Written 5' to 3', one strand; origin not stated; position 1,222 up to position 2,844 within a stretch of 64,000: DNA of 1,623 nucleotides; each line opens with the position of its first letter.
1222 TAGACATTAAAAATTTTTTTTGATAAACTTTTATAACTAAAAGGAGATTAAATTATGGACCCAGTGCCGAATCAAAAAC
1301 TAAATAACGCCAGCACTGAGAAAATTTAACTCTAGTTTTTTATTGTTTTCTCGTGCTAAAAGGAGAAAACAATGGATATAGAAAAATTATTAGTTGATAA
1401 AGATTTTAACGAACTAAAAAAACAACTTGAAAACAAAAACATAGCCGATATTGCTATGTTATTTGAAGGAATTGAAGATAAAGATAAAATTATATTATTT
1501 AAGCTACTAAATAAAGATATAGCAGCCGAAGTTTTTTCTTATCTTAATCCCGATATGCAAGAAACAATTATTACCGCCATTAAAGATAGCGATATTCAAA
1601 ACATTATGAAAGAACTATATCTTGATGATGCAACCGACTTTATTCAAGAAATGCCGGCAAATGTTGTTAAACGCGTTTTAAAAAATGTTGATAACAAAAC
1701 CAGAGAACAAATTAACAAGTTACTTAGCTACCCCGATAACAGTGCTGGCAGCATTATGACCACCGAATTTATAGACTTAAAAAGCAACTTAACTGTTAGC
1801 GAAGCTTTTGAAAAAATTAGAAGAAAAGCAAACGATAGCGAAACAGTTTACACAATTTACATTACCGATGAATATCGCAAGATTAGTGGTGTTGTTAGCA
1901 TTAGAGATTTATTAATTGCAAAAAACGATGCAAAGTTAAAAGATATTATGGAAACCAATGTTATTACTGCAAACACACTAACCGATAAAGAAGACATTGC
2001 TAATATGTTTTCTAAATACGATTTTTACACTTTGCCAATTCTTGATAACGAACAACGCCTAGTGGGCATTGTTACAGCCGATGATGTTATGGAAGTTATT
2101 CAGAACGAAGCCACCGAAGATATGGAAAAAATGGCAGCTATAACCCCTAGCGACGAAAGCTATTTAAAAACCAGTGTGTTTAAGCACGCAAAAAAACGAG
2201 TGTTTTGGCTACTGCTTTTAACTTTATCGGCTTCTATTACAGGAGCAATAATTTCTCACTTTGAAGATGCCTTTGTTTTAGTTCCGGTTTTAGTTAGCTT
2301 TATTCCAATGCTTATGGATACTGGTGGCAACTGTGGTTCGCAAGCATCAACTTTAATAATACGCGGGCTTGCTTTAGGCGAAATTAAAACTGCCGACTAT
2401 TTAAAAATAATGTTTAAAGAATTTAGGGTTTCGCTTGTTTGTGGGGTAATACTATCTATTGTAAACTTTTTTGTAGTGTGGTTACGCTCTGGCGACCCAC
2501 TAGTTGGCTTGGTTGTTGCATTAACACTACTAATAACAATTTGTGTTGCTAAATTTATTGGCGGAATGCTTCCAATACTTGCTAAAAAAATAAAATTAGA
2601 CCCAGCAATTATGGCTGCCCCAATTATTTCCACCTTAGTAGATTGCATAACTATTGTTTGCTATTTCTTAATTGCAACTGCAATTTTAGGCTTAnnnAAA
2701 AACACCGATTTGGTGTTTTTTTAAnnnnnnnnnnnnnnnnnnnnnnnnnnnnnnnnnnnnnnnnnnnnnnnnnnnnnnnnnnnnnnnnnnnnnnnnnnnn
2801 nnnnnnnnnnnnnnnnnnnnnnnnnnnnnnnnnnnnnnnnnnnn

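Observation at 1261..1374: MgtL-like proline leader peptide plus an SD-sequestering switch upstream of mgtE (no M-box)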

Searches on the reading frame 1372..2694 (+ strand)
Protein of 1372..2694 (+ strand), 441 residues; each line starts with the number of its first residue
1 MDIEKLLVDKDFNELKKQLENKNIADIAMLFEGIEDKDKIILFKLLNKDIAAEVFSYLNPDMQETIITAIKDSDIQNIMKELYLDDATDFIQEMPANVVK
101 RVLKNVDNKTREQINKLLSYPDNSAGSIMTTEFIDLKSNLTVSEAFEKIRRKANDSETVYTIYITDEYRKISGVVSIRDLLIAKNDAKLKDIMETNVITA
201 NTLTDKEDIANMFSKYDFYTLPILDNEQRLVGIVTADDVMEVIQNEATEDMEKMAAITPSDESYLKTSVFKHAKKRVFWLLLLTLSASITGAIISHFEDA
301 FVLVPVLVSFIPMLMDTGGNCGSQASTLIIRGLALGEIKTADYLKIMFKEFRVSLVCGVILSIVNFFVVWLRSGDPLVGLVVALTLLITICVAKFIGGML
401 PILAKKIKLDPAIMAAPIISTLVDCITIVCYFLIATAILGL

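Call 6: find_related_loci(query=window:1372-2694:+, collection=genome_contigs, flank=3000)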
Query window:1372-2694:+ (441 aa) in genome_contigs; peptide patterns used: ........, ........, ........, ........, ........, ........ (x = any residue, [..] = any of these).
469 stretches matched a pattern; 393 encode a relative of the query (tblastn E <= 1e-3); the best 80 are kept; 80 distinct loci.
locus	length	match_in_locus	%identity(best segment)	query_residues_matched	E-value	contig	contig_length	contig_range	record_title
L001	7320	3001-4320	51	3-441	3e-152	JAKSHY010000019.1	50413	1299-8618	MAG: Lachnospiraceae bacterium isolate Horse_feces7 MAG007_19, whole genome shotgun sequence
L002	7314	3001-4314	50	5-441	2e-150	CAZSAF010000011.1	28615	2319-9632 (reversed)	MAG TPA_asm: uncultured Lachnospiraceae bacterium isolate SRP141132_co8_9 genome assembly, contig: NODE_339_length_28615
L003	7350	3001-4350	50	6-441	2e-149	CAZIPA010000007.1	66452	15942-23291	MAG TPA_asm: uncultured Oscillospiraceae bacterium isolate binchicken_co370_212 genome assembly, contig: NODE_586_length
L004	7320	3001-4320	51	3-441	4e-149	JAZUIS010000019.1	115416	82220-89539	MAG: Lachnospiraceae bacterium isolate T1900045262_TH20190032.MAGScoT_cleanbin_000023 SGB_5836_k141_1224189, whole genom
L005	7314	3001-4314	54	3-441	3e-149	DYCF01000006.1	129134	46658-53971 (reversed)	MAG TPA_asm: Clostridiales bacterium isolate HRGM_Genome_3456 HRGM_Genome_3456_6, whole genome shotgun sequence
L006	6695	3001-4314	52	5-441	4e-149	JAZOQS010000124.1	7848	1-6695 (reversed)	MAG: Clostridia bacterium isolate T1900045565_YK20190259.MAGScoT_cleanbin_000015 SGB_7936_k141_3634527, whole genome sho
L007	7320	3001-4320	51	3-441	5e-149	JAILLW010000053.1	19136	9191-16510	MAG: Lachnospiraceae bacterium isolate RUI238 k141_5766944_flag=1_multi=9.0000_len=19136, whole genome shotgun sequence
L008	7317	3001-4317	51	4-441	7e-149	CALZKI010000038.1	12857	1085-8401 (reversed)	MAG: uncultured Lachnospiraceae bacterium isolate SRR3178346_bin.40_metaWRAP_v1.3_MAG genome assembly, contig: ERZ897499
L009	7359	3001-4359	52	3-440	7e-149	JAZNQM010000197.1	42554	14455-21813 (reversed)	MAG: Acutalibacteraceae bacterium isolate T1900044825_TS20190291.MAGScoT_cleanbin_000031 SGB_2863_k141_894584, whole gen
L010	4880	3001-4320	52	3-441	6e-149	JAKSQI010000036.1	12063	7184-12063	MAG: Oscillospiraceae bacterium isolate Horse_feces225 MAG225_36, whole genome shotgun sequence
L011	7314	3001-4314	51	5-441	1e-147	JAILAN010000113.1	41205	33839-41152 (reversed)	MAG: Lachnospiraceae bacterium isolate RUI534 k141_11294260_flag=0_multi=26.0000_len=41205, whole genome shotgun sequenc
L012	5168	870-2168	50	10-441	3e-147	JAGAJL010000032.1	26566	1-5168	MAG: Lachnospiraceae bacterium isolate RGIG8498 Water_deer_Cecum-1__c44017, whole genome shotgun sequence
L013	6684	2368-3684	50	2-439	5e-147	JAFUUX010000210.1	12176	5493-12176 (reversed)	MAG: Lachnospiraceae bacterium isolate RGIG4848 Roe_deer_Rumen-1__c400781, whole genome shotgun sequence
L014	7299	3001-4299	51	10-441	4e-147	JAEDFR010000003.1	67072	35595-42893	MAG: Lachnospiraceae bacterium isolate MAG089 NODE_277_length_67072_cov_7.713177, whole genome shotgun sequence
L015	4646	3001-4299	51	10-441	3e-147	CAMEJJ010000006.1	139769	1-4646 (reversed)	MAG: uncultured Lachnospiraceae bacterium isolate SRR11489746_bin.3_metaWRAP_v1.3_MAG genome assembly, contig: ERZ114667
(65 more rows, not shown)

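Call 8: find_homologous_proteins(query=window:1372-2694:+, max_evalue=1e-100)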
Query window:1372-2694:+ (441 aa): 7966 proteins with E <= 1e-100 among 8000 candidates; the best 120 are listed.
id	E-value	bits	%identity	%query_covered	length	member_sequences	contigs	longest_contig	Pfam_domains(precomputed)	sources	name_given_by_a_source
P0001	5.2e-276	933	100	100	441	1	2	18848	PF01769.22,PF00571.34,PF03448.23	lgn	-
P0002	3.9e-273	923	99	100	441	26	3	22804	PF01769.22,PF00571.34,PF03448.23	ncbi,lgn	-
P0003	6.1e-251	850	90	100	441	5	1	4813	PF01769.22,PF00571.34,PF03448.23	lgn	-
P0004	4.4e-218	742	77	100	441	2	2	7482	PF01769.22,PF00571.34,PF03448.23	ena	-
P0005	4.5e-215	732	76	100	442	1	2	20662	PF01769.22,PF00571.34,PF03448.23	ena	-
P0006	1.5e-214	731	75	100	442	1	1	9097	PF01769.22,PF00571.34,PF03448.23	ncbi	-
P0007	1.1e-208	711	76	97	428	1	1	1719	PF01769.22,PF00571.34,PF03448.23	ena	-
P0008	1.5e-190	652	68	100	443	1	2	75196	PF01769.22,PF00571.34,PF03448.23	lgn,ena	-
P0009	1.7e-190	651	68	100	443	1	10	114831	PF01769.22,PF00571.34,PF03448.23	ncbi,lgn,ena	-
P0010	1.7e-190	651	68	100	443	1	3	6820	PF01769.22,PF00571.34,PF03448.23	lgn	-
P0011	2.1e-190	651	68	100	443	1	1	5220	PF01769.22,PF00571.34,PF03448.23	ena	-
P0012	2.3e-190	651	68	100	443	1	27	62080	PF01769.22,PF00571.34,PF03448.23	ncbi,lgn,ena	-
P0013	2.6e-190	651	68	100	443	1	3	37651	PF01769.22,PF00571.34,PF03448.23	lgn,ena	-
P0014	2.6e-190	651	68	100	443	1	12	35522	PF01769.22,PF00571.34,PF03448.23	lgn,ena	-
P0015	2.6e-190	651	68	100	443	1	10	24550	PF01769.22,PF00571.34,PF03448.23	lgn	-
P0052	5.7e-185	633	66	99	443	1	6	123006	PF01769.22,PF00571.34,PF03448.23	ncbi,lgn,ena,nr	ncbi:MAG: magnesium transporter [Clostridia bacterium]|nr:magnesium transporter [Clostridia bacteriu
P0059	2.3e-183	628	65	100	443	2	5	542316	PF01769.22,PF00571.34,PF03448.23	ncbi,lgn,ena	-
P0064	3.3e-182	624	65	100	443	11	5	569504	PF01769.22,PF00571.34,PF03448.23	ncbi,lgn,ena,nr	ncbi:MAG: magnesium transporter [Clostridia bacterium]|nr:magnesium transporter [Clostridia bacteriu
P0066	1.8e-180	618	66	99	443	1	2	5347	PF01769.22,PF00571.34,PF03448.23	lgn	-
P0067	5.4e-177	607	63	100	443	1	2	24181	PF01769.22,PF00571.34,PF03448.23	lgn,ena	-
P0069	1.3e-164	566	61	100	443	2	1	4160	PF01769.22,PF00571.34,PF03448.23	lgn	-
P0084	1.3e-155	536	58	99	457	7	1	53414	PF01769.22,PF00571.34,PF03448.23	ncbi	-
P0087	1.7e-155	536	56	98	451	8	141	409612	PF01769.22,PF00571.34,PF03448.23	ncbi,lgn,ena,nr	ncbi:MAG: magnesium transporter [Clostridia bacterium]|nr:magnesium transporter [Clostridia bacteriu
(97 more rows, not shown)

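Call 9: find_encoding_contigs(protein=P0003, flank=1500, max_places=2)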
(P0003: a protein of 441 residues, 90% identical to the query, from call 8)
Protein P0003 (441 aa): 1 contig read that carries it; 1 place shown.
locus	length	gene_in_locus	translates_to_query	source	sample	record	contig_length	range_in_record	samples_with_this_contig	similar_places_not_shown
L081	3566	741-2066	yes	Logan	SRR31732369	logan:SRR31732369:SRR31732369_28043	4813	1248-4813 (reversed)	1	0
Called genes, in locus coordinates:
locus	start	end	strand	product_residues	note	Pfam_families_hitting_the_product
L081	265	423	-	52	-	-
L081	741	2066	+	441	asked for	PF03448:MgtE_N, PF00571:CBS, PF01769:MgtE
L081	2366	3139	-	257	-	PF20582:UPF0758_N (faint), PF12826:HHH_2 (weak), PF04002:RadC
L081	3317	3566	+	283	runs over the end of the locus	PF02645:DegV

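Call 10: find_encoding_contigs(protein=P0004, flank=1500, max_places=2)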
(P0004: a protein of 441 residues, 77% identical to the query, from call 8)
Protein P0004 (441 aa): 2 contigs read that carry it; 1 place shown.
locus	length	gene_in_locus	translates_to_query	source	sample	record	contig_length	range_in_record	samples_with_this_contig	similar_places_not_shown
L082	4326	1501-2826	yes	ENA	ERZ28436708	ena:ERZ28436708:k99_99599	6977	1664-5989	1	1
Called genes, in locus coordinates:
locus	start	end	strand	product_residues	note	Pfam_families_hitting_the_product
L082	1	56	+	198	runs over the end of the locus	PF00210:Ferritin, PF02915:Rubrerythrin, PF21349:RUBY_RBDX (weak)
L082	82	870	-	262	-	-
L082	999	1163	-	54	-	-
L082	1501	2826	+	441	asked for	PF03448:MgtE_N, PF00571:CBS, PF01769:MgtE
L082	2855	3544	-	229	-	PF00106:adh_short, PF08659:KR, PF13561:adh_short_C2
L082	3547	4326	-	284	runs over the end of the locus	PF00763:THF_DHG_CYH, PF02882:THF_DHG_CYH_C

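Call 11: find_encoding_contigs(protein=P0005, flank=1500, max_places=2)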
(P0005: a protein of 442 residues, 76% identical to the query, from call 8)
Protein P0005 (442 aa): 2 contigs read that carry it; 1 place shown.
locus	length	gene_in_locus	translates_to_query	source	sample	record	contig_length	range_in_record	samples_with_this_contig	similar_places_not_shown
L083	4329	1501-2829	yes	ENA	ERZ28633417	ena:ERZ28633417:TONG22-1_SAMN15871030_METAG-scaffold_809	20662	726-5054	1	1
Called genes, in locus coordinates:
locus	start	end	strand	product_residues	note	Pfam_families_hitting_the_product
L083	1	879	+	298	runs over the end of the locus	-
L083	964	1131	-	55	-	-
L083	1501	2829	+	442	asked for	PF03448:MgtE_N, PF00571:CBS, PF01769:MgtE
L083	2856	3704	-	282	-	PF00763:THF_DHG_CYH, PF02882:THF_DHG_CYH_C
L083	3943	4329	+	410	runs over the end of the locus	PF00464:SHMT, PF00155:Aminotran_1_2, PF01212:Beta_elim_lyase (faint)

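Call 12: find_encoding_contigs(protein=P0006, flank=1500, max_places=2)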
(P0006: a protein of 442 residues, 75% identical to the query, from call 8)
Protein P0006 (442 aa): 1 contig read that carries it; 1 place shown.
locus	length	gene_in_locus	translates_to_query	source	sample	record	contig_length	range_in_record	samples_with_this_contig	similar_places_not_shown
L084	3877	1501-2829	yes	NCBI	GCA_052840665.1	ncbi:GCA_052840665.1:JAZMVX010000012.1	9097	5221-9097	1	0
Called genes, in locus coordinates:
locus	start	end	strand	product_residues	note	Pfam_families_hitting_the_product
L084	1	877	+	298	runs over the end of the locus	-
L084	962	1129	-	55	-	-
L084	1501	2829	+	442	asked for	PF03448:MgtE_N, PF00571:CBS, PF01769:MgtE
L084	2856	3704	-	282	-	PF00763:THF_DHG_CYH, PF02882:THF_DHG_CYH_C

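Call 18: find_encoding_contigs(protein=P0012, flank=1500, max_places=3)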
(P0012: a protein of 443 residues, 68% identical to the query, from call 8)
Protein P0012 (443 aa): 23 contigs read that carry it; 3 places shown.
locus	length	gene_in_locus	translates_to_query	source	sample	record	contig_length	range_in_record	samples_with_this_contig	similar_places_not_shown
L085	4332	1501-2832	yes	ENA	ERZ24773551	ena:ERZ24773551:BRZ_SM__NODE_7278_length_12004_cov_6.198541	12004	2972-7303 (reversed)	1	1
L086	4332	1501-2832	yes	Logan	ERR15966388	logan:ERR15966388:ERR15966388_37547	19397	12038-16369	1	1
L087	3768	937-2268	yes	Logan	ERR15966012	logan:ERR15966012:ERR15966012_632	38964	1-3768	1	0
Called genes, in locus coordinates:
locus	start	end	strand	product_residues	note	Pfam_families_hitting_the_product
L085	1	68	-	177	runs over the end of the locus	PF04471:Mrr_cat, PF22722:NA-iREase1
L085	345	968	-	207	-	PF18895:T4SS_pilin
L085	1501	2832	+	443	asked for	PF03448:MgtE_N, PF00571:CBS, PF01769:MgtE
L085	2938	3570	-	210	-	-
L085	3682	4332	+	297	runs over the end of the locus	-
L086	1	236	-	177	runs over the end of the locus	PF04471:Mrr_cat, PF22722:NA-iREase1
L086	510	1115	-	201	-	PF18895:T4SS_pilin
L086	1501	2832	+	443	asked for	PF03448:MgtE_N, PF00571:CBS, PF01769:MgtE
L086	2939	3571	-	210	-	-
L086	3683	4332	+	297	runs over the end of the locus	-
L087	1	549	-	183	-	?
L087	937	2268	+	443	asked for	PF03448:MgtE_N, PF00571:CBS, PF01769:MgtE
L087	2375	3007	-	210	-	-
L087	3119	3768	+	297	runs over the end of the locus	-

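Call 19: find_encoding_contigs(protein=P0052, flank=1500, max_places=2)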
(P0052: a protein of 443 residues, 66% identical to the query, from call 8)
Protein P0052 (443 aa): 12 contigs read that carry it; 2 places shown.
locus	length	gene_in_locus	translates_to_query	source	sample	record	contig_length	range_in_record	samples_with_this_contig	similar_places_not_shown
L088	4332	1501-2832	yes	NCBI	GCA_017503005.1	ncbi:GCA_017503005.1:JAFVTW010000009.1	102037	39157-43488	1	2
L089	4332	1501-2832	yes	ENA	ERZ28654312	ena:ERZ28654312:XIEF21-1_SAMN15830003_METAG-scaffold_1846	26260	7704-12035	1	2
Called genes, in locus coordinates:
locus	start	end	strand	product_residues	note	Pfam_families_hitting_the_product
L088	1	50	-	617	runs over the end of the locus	PF00664:ABC_membrane, PF02463:SMC_N (weak), PF00005:ABC_tran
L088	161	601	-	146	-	PF04471:Mrr_cat, PF22722:NA-iREase1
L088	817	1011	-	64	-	-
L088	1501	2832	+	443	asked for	PF03448:MgtE_N, PF00571:CBS, PF01769:MgtE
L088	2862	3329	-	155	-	PF04073:tRNA_edit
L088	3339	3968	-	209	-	PF05013:FGase (faint)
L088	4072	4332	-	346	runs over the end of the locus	-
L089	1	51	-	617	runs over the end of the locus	PF00664:ABC_membrane, PF02463:SMC_N (weak), PF00005:ABC_tran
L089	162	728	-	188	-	PF04471:Mrr_cat, PF22722:NA-iREase1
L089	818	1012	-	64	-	-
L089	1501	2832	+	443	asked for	PF03448:MgtE_N, PF00571:CBS, PF01769:MgtE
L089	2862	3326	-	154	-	PF04073:tRNA_edit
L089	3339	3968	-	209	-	PF05013:FGase (faint)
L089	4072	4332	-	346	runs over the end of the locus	-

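Call 20: find_encoding_contigs(protein=P0064, flank=1500, max_places=2)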
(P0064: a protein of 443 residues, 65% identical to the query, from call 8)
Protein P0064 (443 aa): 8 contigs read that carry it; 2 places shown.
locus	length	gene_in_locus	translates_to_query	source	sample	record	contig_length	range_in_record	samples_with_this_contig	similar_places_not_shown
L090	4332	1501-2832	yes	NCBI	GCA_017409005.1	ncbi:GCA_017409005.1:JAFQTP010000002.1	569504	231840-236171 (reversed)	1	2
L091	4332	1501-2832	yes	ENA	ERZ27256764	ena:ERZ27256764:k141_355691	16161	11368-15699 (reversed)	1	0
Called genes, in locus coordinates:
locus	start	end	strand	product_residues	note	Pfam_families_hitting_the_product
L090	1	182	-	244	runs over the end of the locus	PF18895:T4SS_pilin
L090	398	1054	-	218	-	PF18895:T4SS_pilin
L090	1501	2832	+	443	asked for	PF03448:MgtE_N, PF00571:CBS, PF01769:MgtE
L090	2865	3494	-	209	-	PF05013:FGase (weak)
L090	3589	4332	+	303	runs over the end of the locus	-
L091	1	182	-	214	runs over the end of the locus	?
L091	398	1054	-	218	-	PF18895:T4SS_pilin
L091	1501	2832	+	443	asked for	PF03448:MgtE_N, PF00571:CBS, PF01769:MgtE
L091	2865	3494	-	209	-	PF05013:FGase (weak)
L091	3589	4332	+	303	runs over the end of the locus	-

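Call 21: find_encoding_contigs(protein=P0067, flank=1500, max_places=2)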
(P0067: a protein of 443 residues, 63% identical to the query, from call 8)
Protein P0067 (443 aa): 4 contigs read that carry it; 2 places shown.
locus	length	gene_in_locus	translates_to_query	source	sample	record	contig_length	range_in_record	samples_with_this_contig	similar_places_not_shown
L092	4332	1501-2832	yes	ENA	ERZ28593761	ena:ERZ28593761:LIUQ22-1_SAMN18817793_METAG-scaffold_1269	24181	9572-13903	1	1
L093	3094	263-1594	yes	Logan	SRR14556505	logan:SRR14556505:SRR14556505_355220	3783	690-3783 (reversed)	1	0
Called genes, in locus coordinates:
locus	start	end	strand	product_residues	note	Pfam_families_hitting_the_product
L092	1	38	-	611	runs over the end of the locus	PF01257:2Fe-2S_thioredx, PF01512:Complex1_51K, PF10589:NADH_4Fe-4S, PF12838:Fer4_7 (weak), PF13237:Fer4_10 (weak), PF14697:Fer4_21 (weak), PF00037:Fer4 (weak), PF13187:Fer4_9 (weak), +3 more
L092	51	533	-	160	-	PF01257:2Fe-2S_thioredx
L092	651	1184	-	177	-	PF04471:Mrr_cat, PF13156:Mrr_cat_2 (weak), PF22722:NA-iREase1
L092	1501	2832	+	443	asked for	PF03448:MgtE_N, PF00571:CBS, PF01769:MgtE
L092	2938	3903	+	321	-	-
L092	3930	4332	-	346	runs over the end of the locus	-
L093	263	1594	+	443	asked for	PF03448:MgtE_N, PF00571:CBS, PF01769:MgtE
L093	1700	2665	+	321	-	-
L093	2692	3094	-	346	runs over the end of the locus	-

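Call 25: find_encoding_contigs(protein=P0069, flank=1500, max_places=2)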
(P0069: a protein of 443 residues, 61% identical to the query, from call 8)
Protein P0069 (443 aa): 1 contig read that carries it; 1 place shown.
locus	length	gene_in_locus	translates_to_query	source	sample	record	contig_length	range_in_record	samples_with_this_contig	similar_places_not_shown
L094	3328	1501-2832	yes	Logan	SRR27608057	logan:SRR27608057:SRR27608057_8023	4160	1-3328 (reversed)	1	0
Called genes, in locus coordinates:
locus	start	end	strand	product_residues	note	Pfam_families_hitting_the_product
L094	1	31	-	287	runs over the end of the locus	?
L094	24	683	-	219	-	PF01209:Ubie_methyltran, PF05175:MTS, PF02353:CMAS, PF13489:Methyltransf_23, PF13847:Methyltransf_31, PF03848:TehB, PF08241:Methyltransf_11, PF08242:Methyltransf_12, +2 more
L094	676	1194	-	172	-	-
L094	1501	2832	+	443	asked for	PF03448:MgtE_N, PF00571:CBS, PF01769:MgtE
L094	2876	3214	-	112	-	-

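Call 26: find_encoding_contigs(protein=P0087, flank=1500, max_places=3)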
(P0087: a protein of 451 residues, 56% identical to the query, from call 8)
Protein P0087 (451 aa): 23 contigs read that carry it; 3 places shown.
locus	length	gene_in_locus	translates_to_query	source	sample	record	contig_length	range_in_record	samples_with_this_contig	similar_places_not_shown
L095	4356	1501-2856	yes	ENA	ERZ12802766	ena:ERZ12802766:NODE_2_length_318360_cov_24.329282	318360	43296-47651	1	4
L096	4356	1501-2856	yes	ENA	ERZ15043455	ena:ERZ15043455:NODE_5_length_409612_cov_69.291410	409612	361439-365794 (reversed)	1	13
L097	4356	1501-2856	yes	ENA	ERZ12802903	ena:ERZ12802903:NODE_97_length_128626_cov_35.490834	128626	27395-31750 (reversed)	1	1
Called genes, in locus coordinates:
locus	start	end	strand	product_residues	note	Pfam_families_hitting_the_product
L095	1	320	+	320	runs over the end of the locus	PF00091:Tubulin, PF12327:FtsZ_C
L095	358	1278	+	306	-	PF02016:Peptidase_S66, PF17676:Peptidase_S66C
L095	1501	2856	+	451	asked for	PF03448:MgtE_N, PF00571:CBS, PF01769:MgtE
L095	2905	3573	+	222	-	PF00072:Response_reg, PF00486:Trans_reg_C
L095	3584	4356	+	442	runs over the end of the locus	PF00512:HisKA, PF02518:HATPase_c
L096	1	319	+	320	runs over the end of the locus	PF00091:Tubulin, PF12327:FtsZ_C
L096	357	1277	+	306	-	PF02016:Peptidase_S66, PF17676:Peptidase_S66C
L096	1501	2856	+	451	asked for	PF03448:MgtE_N, PF00571:CBS, PF01769:MgtE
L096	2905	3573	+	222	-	PF00072:Response_reg, PF00486:Trans_reg_C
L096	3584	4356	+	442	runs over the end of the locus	PF00512:HisKA, PF02518:HATPase_c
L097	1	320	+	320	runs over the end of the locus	PF00091:Tubulin, PF12327:FtsZ_C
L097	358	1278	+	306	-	PF02016:Peptidase_S66, PF17676:Peptidase_S66C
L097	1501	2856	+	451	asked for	PF03448:MgtE_N, PF00571:CBS, PF01769:MgtE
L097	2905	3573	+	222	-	PF00072:Response_reg, PF00486:Trans_reg_C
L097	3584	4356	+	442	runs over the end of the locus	PF00512:HisKA, PF02518:HATPase_c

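Call 27: find_encoding_contigs(protein=P0084, flank=1500, max_places=2)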
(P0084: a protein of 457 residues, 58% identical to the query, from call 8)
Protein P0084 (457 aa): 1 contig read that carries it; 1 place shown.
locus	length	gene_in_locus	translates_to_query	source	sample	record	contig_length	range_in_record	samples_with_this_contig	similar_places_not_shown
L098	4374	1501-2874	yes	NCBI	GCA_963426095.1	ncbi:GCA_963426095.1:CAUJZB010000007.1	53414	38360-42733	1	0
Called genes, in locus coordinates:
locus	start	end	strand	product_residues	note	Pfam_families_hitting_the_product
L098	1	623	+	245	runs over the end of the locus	PF05175:MTS, PF05971:Methyltransf_10 (weak), PF13847:Methyltransf_31, PF13649:Methyltransf_25 (faint)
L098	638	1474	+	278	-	PF00590:TP_methylase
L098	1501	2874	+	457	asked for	PF03448:MgtE_N, PF00571:CBS, PF01769:MgtE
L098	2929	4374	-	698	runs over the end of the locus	PF00884:Sulfatase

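Call 34: find_related_loci(query=A1, collection=metagenome_contigs, flank=1000)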
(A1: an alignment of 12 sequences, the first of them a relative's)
Query A1 (441 aa) in metagenome_contigs; peptide patterns used: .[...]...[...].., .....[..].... (x = any residue, [..] = any of these).
600 stretches matched a pattern (row limit reached: there are more); 578 encode a relative of the query (tblastn E <= 1e-3); the best 80 are kept; 80 distinct loci.
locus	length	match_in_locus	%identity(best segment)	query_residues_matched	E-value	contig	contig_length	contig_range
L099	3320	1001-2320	52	2-441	6e-156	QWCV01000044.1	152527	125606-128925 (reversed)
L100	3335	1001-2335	53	2-441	3e-155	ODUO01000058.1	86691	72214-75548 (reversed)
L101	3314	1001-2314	53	5-441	1e-156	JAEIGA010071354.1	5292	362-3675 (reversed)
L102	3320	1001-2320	52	3-441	1e-154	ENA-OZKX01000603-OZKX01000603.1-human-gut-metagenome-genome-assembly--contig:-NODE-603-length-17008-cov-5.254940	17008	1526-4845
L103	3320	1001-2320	52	3-441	2e-154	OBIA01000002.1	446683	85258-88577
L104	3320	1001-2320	52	3-441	9e-155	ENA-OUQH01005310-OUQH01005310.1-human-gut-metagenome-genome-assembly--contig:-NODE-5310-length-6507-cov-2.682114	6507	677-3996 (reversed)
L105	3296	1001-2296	52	11-441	5e-155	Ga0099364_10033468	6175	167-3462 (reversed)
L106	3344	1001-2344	51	3-440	6e-153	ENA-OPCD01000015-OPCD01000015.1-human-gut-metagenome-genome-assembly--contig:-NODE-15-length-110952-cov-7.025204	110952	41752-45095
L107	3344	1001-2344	51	3-440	3e-154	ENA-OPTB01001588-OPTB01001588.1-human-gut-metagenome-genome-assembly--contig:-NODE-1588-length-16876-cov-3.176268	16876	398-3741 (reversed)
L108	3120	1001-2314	49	5-441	1e-153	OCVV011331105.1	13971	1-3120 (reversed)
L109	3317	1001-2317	51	3-441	1e-152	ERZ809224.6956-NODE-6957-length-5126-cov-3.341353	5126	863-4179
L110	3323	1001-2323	51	2-441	2e-150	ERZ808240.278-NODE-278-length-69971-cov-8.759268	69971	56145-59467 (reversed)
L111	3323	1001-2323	51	2-441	4e-150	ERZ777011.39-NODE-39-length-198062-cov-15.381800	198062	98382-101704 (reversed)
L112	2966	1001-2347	50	2-440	2e-152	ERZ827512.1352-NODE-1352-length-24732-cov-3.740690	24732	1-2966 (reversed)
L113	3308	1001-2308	49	5-441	8e-150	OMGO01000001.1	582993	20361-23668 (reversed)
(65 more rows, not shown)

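Call 37: find_encoding_contigs(protein=P0066, flank=1500, max_places=3)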
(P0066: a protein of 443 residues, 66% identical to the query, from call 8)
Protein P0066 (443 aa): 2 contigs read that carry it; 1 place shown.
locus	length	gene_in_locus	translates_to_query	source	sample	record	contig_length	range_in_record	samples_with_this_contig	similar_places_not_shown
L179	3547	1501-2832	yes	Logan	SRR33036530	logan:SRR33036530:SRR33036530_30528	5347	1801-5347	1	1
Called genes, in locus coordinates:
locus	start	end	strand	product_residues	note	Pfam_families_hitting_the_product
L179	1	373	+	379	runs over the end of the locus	PF02096:60KD_IMP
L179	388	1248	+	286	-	PF14804:Jag_N, PF13083:KH_KhpA-B, PF01424:R3H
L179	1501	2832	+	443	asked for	PF03448:MgtE_N, PF00571:CBS, PF01769:MgtE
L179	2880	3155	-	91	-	-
